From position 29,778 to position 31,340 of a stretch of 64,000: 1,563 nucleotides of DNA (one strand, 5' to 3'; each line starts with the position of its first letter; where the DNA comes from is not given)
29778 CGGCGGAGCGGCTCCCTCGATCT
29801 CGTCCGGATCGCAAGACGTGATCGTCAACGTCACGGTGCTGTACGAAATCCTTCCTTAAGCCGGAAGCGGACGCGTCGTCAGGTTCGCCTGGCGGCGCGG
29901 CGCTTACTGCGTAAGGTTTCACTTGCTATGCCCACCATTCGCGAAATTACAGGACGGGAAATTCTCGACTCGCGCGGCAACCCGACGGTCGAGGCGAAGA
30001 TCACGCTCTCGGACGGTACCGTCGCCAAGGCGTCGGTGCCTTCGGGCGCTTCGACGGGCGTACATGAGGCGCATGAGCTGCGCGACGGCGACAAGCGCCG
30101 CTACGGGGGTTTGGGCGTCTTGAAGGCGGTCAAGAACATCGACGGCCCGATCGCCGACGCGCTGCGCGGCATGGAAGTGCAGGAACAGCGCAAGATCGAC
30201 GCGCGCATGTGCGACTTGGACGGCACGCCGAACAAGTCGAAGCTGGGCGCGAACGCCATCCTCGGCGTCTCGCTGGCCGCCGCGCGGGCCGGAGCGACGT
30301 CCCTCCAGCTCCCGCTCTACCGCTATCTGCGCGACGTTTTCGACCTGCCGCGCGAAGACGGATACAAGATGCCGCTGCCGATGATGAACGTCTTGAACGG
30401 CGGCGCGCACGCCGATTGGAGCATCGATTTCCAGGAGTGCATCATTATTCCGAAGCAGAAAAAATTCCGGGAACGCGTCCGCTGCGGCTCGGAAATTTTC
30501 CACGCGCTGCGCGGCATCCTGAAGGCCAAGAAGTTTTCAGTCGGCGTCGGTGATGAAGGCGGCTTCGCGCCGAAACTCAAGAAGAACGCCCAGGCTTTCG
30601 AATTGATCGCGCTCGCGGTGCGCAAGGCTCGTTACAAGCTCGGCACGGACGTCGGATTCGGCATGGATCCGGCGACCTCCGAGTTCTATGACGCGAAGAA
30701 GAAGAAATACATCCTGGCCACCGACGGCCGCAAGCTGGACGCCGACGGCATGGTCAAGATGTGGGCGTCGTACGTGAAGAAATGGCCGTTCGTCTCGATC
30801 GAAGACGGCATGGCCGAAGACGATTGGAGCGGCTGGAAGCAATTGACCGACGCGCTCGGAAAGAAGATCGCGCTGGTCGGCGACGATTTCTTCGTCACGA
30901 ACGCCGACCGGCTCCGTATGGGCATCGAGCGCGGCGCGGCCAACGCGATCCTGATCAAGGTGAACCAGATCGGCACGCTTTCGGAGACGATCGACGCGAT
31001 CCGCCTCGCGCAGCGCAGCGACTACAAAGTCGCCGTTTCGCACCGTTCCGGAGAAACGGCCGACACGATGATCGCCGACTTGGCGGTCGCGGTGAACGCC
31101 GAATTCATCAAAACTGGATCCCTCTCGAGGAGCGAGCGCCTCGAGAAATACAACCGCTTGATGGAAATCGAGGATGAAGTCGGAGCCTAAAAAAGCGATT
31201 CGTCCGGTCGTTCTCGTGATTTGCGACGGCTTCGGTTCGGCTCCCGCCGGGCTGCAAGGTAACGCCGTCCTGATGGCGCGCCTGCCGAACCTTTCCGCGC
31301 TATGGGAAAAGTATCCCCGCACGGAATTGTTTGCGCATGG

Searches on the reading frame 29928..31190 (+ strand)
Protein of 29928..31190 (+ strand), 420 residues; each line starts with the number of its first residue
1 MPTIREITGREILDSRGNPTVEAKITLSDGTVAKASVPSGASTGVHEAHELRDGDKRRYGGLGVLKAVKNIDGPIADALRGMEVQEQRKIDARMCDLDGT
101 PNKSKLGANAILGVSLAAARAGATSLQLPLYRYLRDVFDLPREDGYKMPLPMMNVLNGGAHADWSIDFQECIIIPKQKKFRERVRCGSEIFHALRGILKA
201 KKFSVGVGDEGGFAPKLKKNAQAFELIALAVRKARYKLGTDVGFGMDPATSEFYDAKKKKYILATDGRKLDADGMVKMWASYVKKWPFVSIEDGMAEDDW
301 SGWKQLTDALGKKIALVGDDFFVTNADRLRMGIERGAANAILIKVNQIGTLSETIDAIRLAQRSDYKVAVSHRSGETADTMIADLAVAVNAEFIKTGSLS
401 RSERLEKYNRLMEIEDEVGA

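Call 25: search_protein_families(library=pfam, proteins=[window:29928-31190:+], max_evalue=0.001)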
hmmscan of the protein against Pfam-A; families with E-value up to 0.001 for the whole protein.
window:29928-31190:+ (420 aa): 4 families
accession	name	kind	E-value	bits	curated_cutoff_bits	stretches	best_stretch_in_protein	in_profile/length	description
PF00113.28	Enolase_C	-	2.4e-104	349.2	21.5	1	146-419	2-282/296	Enolase, C-terminal TIM barrel domain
PF03952.21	Enolase_N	-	1.2e-57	194.1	35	1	4-134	1-131/131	Enolase, N-terminal domain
PF13378.12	MR_MLE_C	-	8.8e-06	26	29.4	1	275-398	59-180/219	Enolase C-terminal domain-like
PF07476.17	MAAL_C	-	1.5e-05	24.8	27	1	305-393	131-220/249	Methylaspartate ammonia-lyase C-terminus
